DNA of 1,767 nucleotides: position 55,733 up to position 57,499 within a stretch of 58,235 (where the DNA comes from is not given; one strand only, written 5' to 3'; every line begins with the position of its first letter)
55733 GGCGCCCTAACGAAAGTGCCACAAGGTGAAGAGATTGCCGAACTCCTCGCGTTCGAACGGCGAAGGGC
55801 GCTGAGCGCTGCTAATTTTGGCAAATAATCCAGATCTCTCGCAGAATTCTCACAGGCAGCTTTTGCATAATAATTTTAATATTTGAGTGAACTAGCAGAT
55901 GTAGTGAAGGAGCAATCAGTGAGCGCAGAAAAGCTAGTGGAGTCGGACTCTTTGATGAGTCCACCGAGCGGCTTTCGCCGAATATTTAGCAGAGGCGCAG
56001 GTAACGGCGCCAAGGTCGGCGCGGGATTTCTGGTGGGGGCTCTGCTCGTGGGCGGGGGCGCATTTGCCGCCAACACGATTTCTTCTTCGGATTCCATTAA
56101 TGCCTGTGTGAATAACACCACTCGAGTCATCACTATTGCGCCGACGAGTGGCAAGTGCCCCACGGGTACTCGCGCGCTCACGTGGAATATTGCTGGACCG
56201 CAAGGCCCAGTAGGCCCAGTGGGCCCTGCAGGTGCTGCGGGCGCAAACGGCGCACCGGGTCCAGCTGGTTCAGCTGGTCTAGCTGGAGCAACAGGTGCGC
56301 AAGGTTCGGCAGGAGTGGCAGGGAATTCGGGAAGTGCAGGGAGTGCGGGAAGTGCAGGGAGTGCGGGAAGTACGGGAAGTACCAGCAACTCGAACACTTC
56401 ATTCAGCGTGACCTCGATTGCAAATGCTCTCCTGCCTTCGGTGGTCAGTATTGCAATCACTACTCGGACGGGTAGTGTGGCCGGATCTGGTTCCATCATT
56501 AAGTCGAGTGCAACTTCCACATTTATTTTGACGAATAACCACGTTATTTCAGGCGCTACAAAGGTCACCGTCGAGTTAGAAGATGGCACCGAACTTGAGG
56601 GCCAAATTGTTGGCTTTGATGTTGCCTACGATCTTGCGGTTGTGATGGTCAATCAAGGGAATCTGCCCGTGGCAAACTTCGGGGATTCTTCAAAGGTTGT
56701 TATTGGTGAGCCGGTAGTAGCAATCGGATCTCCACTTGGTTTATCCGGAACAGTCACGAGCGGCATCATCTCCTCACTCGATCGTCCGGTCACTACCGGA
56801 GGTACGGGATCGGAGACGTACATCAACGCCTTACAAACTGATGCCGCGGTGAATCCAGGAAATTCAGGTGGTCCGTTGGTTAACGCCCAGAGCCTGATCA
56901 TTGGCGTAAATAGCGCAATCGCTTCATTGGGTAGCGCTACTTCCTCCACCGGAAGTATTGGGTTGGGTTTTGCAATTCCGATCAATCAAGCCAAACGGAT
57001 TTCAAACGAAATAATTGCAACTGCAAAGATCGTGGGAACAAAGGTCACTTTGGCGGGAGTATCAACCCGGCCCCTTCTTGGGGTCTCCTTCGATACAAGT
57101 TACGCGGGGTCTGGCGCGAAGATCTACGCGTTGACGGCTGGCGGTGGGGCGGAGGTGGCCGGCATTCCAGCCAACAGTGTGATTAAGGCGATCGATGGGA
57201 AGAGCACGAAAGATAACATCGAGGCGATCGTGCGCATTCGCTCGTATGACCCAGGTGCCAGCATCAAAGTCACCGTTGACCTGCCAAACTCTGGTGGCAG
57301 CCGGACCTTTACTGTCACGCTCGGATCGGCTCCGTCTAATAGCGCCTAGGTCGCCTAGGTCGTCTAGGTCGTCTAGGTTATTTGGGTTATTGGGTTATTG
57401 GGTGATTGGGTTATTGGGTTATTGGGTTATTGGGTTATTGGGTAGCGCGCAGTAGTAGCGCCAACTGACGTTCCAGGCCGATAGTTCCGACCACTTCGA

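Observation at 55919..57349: HtrA-type protease fused to an uninterrupted 21-triplet collagen-like (G-X-Y) stalk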

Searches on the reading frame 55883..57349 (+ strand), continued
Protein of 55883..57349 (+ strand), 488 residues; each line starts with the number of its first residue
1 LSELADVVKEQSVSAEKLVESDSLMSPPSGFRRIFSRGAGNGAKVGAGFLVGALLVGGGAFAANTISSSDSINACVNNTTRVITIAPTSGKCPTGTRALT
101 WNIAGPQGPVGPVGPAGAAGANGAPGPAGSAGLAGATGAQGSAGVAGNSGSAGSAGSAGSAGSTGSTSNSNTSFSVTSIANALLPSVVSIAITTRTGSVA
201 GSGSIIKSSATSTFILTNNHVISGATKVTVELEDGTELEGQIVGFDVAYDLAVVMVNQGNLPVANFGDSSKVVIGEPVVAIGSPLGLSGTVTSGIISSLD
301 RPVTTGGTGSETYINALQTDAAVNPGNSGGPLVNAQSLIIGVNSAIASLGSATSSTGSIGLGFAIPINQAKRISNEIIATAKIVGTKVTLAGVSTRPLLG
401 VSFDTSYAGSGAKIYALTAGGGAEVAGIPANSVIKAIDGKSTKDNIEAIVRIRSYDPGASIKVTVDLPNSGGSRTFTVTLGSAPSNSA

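Call 49: fold_search(model_id=the predicted structure, library=pdb)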
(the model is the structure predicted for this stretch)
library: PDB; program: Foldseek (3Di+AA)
matches with E <= 10: 1152; with E <= 0.001: 403
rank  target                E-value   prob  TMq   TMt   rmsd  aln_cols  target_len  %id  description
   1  2z9i_A                9.9e-30  1.00  0.55  0.91   2.7       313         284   45  Crystal structure of RV0983 from Mycobacterium tuberculosis- Proteolytically active form (released 2008-06-10)
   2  1y8t_A                1.1e-28  1.00  0.55  0.90   3.0       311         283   45  Crystal Structure of RV0983 from Mycobacterium tuberculosis- Proteolytically active form (released 2005-01-18)
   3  6ieo                  2.0e-28  1.00  0.49  0.76   4.1       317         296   38  Crystal structure of Mycobacterium tuberculosis HtrA1 (Rv1223) in regulated conformation (released 2018-12-19)
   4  7w4u                  2.0e-28  1.00  0.49  0.76   4.2       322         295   38  Structure of the M. tuberculosis HtrA S407A mutant at room-temperature (released 2022-12-07)
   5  7vyz                  2.5e-28  1.00  0.50  0.78   3.7       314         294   38  Structure of the M. tuberculosis HtrA S367A mutant (released 2022-11-23)
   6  5zvj                  4.7e-28  1.00  0.52  0.79   3.8       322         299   38  Crystal structure of HtrA1 from Mycobacterium tuberculosis (released 2018-09-05)
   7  7w4s                  5.0e-28  1.00  0.49  0.76   4.1       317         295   37  Structure of the M. tuberculosis HtrA S363A mutant at room-temperature (released 2022-12-07)
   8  3stj_A                7.7e-28  1.00  0.53  0.81   3.7       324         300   32  Crystal structure of the protease + PDZ1 domain of DegQ from Escherichia coli (released 2011-07-27)
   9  7w21                  1.3e-27  1.00  0.49  0.75   4.2       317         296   37  Structure of the M. tuberculosis HtrA N269A mutant (released 2022-11-23)
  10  7w23                  2.6e-27  1.00  0.50  0.77   4.1       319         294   38  Structure of the M. tuberculosis HtrA S363A mutant (released 2022-11-23)
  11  7w22                  4.4e-27  1.00  0.50  0.76   4.1       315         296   38  Structure of the M. tuberculosis HtrA K436A mutant (released 2022-11-23)
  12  7w4r                  1.0e-26  1.00  0.49  0.76   4.1       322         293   37  Structure of the M. tuberculosis HtrA N269A mutant at room-temperature (released 2022-12-07)
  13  8kic_A                1.5e-26  1.00  0.53  0.82   3.5       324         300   32  Bacterial serine protease (released 2024-09-04)
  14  7w24                  2.3e-26  1.00  0.49  0.77   4.0       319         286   36  Structure of the M. tuberculosis HtrA N383A mutant (released 2022-11-23)
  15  8f0a_A                3.2e-26  1.00  0.53  0.80   3.8       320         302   31  Client-bound structure of a DegP trimer within a 12mer cage (released 2022-11-23)
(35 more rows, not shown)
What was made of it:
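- On HtrA/DegP family (MEROPS S1C): Foldseek to PepD, TM 0.91 (call 49).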

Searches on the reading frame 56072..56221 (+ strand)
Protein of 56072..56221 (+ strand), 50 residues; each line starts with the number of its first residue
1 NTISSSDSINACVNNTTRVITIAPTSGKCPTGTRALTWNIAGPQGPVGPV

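Call 19: search_dna_similar(query=window:56072-56221:+, collection=phages, mode=protein, max_evalue=10, max_rows=30)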
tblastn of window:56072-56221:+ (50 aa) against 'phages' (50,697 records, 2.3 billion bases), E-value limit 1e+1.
Records with a match: 4; places in all: 4; records where one place covers at least 80% of the query: 2.
Best place of each record, by identity: <60% 4.
By first word of the organism name: Erwinia 2; ssRNA 2.
By host as written in the record: Erwinia amylovora 2; - 2.
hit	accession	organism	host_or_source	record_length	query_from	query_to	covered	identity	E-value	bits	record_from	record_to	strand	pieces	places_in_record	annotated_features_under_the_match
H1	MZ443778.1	Erwinia phage pEa_SNUABM_30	Erwinia amylovora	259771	2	37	72%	46.2%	9e+0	29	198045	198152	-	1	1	hypothetical protein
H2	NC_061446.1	Erwinia phage pEa_SNUABM_30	Erwinia amylovora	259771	2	37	72%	46.2%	9e+0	29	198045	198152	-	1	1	UvsX-like recombinase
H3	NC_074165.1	ssRNA phage SRR7473382_4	activated sludge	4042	3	43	82%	36.6%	3e+0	30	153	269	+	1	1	SRR7473382_4_1: hypothetical protein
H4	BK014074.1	ssRNA phage SRR7473382_4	activated sludge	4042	3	43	82%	36.6%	3e+0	30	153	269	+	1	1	SRR7473382_4_1: hypothetical protein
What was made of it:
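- Tried and rejected: tblastn of the module against phage genomes (call 19).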

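Call 33: search_protein_representatives(alignment_id=A1)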
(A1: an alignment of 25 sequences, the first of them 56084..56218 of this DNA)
Query: 25 sequences, 45 profile positions. Proteins with E-value up to 0.001 (for the whole library): 1172; up to 1e-10: 6; up to 1e-30: 0. The best 150 are listed.
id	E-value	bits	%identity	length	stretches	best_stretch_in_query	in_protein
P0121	4.5e-19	84.0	-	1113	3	6-45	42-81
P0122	1.9e-18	81.9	-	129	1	2-45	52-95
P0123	8.2e-18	79.9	-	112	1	2-45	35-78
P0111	1.7e-14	69.3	-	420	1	1-45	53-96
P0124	7.8e-13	64.0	-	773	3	3-45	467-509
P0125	5.4e-11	58.1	-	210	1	5-45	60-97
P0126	2.2e-10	56.2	-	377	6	2-33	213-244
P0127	3.5e-10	55.5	-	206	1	3-45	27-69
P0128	3.6e-10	55.5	-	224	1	4-45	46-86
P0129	6.0e-10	54.8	-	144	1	2-45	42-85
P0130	7.7e-10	54.4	-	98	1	1-45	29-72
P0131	7.8e-10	54.4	-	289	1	5-45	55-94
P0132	1.0e-09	54.0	-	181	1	4-45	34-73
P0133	1.2e-09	53.8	-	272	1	2-45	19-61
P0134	1.3e-09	53.7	-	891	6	2-37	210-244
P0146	4.9e-09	51.9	-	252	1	3-45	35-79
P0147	5.1e-09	51.8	-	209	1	2-45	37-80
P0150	6.9e-09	51.4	-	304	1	7-45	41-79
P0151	1.3e-08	50.5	-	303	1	3-45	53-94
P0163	3.7e-08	49.0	-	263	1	1-45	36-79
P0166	5.5e-08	48.5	-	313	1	6-45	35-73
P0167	6.0e-08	48.4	-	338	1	4-45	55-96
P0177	1.2e-07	47.4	-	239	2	3-45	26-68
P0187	1.8e-07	46.8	-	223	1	4-45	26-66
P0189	1.8e-07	46.8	-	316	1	2-45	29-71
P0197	2.4e-07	46.4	-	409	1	5-45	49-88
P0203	3.2e-07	46.0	-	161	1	3-45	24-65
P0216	4.6e-07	45.5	-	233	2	1-45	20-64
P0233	6.4e-07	45.1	-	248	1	4-45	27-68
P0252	1.1e-06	44.3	-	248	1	5-45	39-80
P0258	1.4e-06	44.0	-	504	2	3-45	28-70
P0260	1.6e-06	43.8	-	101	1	3-45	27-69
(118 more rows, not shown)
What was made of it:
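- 56090..56194 (+): Two-Cys beta-module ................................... (residues 58-92; C63 at 56105-56107, C80 at 56156-56158, W89 at 56183-56185). The profile finds 1,172 clusters (call 33).
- On Two-Cys module plus G-X-Y cassette (profile A1 of this session; no public name): 1,172 clusters at E <= 1e-3 (call 33).
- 1,172 clusters match the module profile at E <= 1e-3 (call 33).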

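Call 35: search_protein_families(library=pfam, proteins=[P0127, P0131, P0133, P0146, P0150, P0151, P0258, P0125, P0197, P0167], max_evalue=0.01)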
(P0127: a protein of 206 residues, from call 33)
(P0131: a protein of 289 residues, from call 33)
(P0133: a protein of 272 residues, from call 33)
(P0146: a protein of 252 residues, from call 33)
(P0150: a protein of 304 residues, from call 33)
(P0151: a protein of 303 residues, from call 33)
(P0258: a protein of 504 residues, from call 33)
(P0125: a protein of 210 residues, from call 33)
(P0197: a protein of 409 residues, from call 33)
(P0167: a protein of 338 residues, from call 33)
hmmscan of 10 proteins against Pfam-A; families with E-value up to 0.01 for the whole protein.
P0127 (206 aa): 1 family
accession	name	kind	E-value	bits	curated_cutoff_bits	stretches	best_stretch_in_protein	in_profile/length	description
PF01391.23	Collagen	-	3.7e-07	30.3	27.2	1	63-99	7-43/60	Collagen triple helix repeat (20 copies)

P0131 (289 aa): 1 family
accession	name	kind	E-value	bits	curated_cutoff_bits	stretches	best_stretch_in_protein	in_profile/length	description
PF01391.23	Collagen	-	1.3e-07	31.7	27.2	1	88-145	1-58/60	Collagen triple helix repeat (20 copies)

P0133 (272 aa): 1 family
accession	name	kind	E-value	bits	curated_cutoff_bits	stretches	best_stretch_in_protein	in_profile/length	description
PF01391.23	Collagen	-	4.1e-06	26.9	27.2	1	55-111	1-56/60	Collagen triple helix repeat (20 copies)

P0146 (252 aa): 1 family
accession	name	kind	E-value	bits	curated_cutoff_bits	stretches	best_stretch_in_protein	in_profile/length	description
PF01391.23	Collagen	-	2.1e-12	47.1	27.2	2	110-166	1-57/60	Collagen triple helix repeat (20 copies)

P0150 (304 aa): 1 family
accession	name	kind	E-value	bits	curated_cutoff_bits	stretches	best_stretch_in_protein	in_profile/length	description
PF01391.23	Collagen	-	8.8e-17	61.1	27.2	2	141-197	1-57/60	Collagen triple helix repeat (20 copies)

P0151 (303 aa): 1 family
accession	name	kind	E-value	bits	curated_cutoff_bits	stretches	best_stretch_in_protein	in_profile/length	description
PF01391.23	Collagen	-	1.4e-09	38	27.2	1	88-142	1-55/60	Collagen triple helix repeat (20 copies)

P0258 (504 aa): 1 family
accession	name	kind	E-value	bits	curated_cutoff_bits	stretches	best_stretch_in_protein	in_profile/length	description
PF01391.23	Collagen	-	1e-08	35.2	27.2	1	64-122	1-59/60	Collagen triple helix repeat (20 copies)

P0125 (210 aa): 1 family
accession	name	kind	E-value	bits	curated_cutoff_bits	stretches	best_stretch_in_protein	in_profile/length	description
PF01436.27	NHL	-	0.0023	18.3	20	0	156-179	1-25/28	NHL repeat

P0197 (409 aa): 0 families

P0167 (338 aa): 0 families
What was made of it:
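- The seven members with longer runs that were scanned all hit Pfam Collagen, six of them above its cut-off (call 35).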

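Call 36: search_protein_families(library=ncbifam, proteins=[P0150, P0133, P0197], max_evalue=0.01)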
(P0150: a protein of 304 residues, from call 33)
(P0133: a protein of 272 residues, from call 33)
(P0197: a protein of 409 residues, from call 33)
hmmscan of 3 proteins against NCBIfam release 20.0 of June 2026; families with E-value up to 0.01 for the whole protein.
P0150 (304 aa): 3 families
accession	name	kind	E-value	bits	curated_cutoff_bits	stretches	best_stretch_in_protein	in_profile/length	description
NF046116.1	adhesin_Lcl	equivalog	6.6e-26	90.8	500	1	66-213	47-194/431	collagen-like adhesin Lcl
NF038329.2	gly_rich_SclB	equivalog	4.3e-18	65.5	325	1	71-206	115-257/442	LPXTG-anchored collagen-like adhesin Scl2/SclB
NF038330.1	adhesin_SclA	exception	1.2e-17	64.6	400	1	61-207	111-264/405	LPXTG-anchored collagen-like adhesin Scl1/SclA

P0133 (272 aa): 3 families
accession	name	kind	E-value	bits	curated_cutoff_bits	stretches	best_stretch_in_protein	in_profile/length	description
NF046116.1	adhesin_Lcl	equivalog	1.9e-09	36.6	500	1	53-110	67-129/431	collagen-like adhesin Lcl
NF038330.1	adhesin_SclA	exception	9.1e-09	35.4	400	1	53-111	130-190/405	LPXTG-anchored collagen-like adhesin Scl1/SclA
NF038329.2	gly_rich_SclB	equivalog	2.1e-08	33.5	325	1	54-110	122-177/442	LPXTG-anchored collagen-like adhesin Scl2/SclB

P0197 (409 aa): 0 families

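Call 40: list_cluster_members(proteins=[P0150, P0146, P0131, P0133, P0151, P0166, P0187, P0197, P0121, P0258])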
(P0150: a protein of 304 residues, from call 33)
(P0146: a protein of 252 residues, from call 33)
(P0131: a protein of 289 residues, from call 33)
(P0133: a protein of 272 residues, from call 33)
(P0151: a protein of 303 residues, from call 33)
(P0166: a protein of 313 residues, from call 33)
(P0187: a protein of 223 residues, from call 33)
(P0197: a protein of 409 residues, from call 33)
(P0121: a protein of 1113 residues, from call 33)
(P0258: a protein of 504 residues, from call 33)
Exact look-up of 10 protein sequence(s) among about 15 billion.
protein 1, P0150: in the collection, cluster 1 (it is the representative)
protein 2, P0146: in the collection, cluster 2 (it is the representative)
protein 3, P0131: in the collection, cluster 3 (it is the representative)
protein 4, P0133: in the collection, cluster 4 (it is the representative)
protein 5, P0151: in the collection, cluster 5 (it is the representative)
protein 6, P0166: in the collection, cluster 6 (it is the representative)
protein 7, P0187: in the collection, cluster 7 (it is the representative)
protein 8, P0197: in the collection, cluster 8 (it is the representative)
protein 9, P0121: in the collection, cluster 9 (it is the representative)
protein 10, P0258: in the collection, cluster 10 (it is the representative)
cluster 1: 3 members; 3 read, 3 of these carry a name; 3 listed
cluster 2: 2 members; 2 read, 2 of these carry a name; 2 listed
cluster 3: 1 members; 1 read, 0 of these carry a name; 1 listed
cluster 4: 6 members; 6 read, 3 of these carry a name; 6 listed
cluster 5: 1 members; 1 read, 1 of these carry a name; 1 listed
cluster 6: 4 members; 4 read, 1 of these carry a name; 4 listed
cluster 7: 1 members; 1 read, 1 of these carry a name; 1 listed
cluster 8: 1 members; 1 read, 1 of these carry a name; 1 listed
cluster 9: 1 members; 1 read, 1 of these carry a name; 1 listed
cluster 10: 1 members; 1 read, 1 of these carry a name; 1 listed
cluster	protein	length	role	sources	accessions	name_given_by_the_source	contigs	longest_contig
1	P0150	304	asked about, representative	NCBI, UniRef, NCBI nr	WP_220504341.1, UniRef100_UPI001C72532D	collagen-like protein [Microbispora sp. H13382] | collagen-like protein n=1 Tax=Microbispora sp. H13382 TaxID=2729112 RepID=UPI001C72532D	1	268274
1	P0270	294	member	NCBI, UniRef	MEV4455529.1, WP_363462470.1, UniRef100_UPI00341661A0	hypothetical protein [Microbispora sp. NPDC049633] | hypothetical protein n=1 Tax=Microbispora sp. NPDC049633 TaxID=3154355 RepID=UPI00341661A0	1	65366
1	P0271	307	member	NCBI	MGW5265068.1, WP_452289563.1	hypothetical protein ACWEQG_29185 [Microbispora sp. NPDC004025]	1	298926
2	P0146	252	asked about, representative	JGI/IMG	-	hypothetical protein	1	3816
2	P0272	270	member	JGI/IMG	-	hypothetical protein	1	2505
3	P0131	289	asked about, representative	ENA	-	-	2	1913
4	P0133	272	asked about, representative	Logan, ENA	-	-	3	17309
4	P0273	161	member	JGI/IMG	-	hypothetical protein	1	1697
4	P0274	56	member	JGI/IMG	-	hypothetical protein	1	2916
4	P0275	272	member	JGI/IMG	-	hypothetical protein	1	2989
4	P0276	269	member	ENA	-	-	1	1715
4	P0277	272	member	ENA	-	-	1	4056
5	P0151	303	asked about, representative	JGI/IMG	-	hypothetical protein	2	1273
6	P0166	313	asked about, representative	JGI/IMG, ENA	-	-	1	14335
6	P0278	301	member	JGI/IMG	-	hypothetical protein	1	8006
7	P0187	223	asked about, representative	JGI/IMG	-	hypothetical protein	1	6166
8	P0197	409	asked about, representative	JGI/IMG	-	hypothetical protein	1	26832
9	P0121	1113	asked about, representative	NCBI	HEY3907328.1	MAG TPA: hypothetical protein VGM14_25720 [Streptosporangiaceae bacterium]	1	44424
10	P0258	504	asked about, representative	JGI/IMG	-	hypothetical protein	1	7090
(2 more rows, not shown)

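Call 52: predict_structure(alignment_id=A1)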
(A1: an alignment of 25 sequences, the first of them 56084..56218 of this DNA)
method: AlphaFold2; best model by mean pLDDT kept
length: 45 residues; sequences in the alignment: 25
mean_pLDDT: 82.4   pTM: 0.50
mean pLDDT of the five models: 82.4, 81.8, 80.4, 79.6, 79.5
residues with pLDDT >= 90: 10; 70-90: 32; 50-70: 3; < 50: 0
segments of 3 or more residues with pLDDT < 50: none
pLDDT, mean of each block of 10 residues (from residue 1): 81 89 85 79 75
secondary structure, 60 per line:
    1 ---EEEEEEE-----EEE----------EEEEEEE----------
elements in order: E4-10 E16-18 E29-35
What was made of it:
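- The module folds confidently on its own, pLDDT 82 (call 52).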

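Call 55: fold_search(model_id=the predicted structure, library=pdb)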
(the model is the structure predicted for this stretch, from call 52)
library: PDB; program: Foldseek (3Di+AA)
matches with E <= 10: 34; with E <= 0.001: 0
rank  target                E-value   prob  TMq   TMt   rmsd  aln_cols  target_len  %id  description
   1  5wmm_B                1.6e+00  0.38  0.46  0.35   2.7        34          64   24  Crystal structure of an adenylation domain interrupted by a methylation domain (AMA4) from nonribosomal peptide synthe (released 2018-03-14)
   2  6eby_A                2.2e+00  0.44  0.48  0.41   1.9        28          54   21  Crystal structure of the MbtH-like protein FscK bound to the interface forming region of FscH adenylation domain from  (released 2019-08-21)
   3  8glc_C                2.2e+00  0.35  0.51  0.39   3.6        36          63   19  A1 AncAla: Adenylation domain 1 core construct from ancestral reconstruction of glycopeptide antibiotic biosynthesis,  (released 2023-12-06)
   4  2n6g_MODEL_1_A        2.4e+00  0.30  0.44  0.27   1.8        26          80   23  Solution structure of an MbtH-like protein from Mycobacterium avium, Seattle Structural Genomics Center for In (released 2015-12-30)
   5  5ja2_B                2.7e+00  0.28  0.46  0.33   3.5        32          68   28  EntF, a Terminal Nonribosomal Peptide Synthetase Module Bound to the non-Native MbtH-Like Protein PA2412 (released 2016-09-14)
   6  2myy_MODEL_1_A        2.9e+00  0.23  0.44  0.28   2.4        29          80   21  Solution structure of an MbtH-like protein from Mycobacterium marinum, Seattle Structural Genomics Center for  (released 2015-04-01)
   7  8gic_D                3.3e+00  0.25  0.48  0.38   3.3        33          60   21  A1 Tei + Hpg: Adenylation domain 1 core construct from teicoplanin biosynthesis; 4-hydroxyphenylglycine bound (released 2023-12-06)
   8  6ea3_A                3.5e+00  0.30  0.48  0.33   1.9        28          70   21  Thermobifida fusca FscH adenylation domain complexed with MbtH-like protein FscK and Ser-AMP (released 2019-08-07)
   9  2gpf_MODEL_1_A        3.5e+00  0.30  0.48  0.32   2.3        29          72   28  Solution NMR Structure of Protein PA22412 from Pseudomonas aeruginosa. Northeast Structural Genomics Consortiu (released 2007-01-02)
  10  2pst                  3.8e+00  0.21  0.47  0.37   2.5        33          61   24  1.8A Crystal Structure of the PA2412 protein from Pseudomonas aeruginosa (released 2007-05-22)
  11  5u89_B                4.3e+00  0.18  0.47  0.36   2.6        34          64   15  Crystal structure of a cross-module fragment from the dimodular NRPS DhbF (released 2017-05-10)
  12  9a5m_B                5.0e+00  0.15  0.47  0.08   2.4        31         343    3  Integrative model of YDJA-YDIS by crosslinking MS and deep learning (released 2024-09-18)
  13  3e0g_A                5.0e+00  0.04  0.30  0.04  11.0        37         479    8  Structure of the Leukemia Inhibitory Factor Receptor (LIF-R) domains D1-D5 (released 2008-09-23)
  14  8gjp_D                5.3e+00  0.21  0.48  0.36   2.2        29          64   21  A1 Int graft: Adenylation domain 1 core construct from teicoplanin biosynthesis, intermediate selection pocket graft (released 2023-12-06)
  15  3tm7_D                5.3e+00  0.05  0.35  0.20   8.3        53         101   13  Processed Aspartate Decarboxylase Mutant with Asn72 mutated to Ala (released 2012-04-11)
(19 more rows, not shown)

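Call 56: list_cluster_members(proteins=[P0177, P0260, P0252, P0189, P0163, P0147, P0216, P0233, P0203, P0111])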
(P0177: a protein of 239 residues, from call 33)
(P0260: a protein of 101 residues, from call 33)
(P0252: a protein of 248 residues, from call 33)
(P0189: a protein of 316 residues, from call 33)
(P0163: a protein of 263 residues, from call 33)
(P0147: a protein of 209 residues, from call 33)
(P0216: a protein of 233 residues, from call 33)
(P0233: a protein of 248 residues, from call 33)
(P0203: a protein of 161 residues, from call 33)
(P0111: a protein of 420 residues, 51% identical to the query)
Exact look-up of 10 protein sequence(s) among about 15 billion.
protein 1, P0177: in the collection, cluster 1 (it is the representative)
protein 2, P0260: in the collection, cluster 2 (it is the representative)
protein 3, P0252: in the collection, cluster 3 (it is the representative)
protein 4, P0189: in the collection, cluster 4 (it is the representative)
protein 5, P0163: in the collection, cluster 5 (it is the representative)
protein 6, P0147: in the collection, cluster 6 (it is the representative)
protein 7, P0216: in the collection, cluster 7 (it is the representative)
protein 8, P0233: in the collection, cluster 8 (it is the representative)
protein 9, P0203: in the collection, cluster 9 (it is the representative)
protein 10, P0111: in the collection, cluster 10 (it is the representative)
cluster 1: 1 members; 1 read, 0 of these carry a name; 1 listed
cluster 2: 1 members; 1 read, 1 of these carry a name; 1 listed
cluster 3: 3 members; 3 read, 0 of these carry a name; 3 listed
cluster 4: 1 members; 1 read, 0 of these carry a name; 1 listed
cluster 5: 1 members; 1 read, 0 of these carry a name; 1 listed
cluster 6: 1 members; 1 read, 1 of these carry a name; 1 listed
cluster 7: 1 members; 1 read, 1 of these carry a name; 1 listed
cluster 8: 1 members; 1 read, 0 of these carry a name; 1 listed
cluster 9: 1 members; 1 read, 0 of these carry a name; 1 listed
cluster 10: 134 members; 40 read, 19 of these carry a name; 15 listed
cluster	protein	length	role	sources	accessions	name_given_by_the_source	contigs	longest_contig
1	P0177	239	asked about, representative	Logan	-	-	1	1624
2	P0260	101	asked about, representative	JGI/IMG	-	hypothetical protein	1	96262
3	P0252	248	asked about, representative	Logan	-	-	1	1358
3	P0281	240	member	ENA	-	-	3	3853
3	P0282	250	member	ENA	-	-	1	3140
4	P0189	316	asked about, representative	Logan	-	-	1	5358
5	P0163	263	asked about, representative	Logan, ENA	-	-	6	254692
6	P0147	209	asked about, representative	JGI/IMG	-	hypothetical protein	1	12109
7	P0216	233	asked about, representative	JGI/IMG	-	hypothetical protein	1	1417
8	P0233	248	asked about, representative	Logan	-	-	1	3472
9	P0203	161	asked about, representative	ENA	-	-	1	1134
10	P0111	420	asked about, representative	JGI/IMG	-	putative serine protease PepD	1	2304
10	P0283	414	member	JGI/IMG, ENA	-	putative serine protease PepD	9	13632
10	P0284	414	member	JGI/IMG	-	putative serine protease PepD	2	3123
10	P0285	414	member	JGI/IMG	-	S1-C subfamily serine protease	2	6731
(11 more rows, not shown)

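Call 61: search_solved_structures(query=A1, max_evalue=10)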
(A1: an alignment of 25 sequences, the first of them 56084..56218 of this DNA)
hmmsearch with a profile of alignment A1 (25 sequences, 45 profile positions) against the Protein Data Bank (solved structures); distinct sequences matched with E-value up to 10: 0.
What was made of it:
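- Tried and rejected: Foldseek and HMM searches of the module against the PDB (calls 55, 61).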
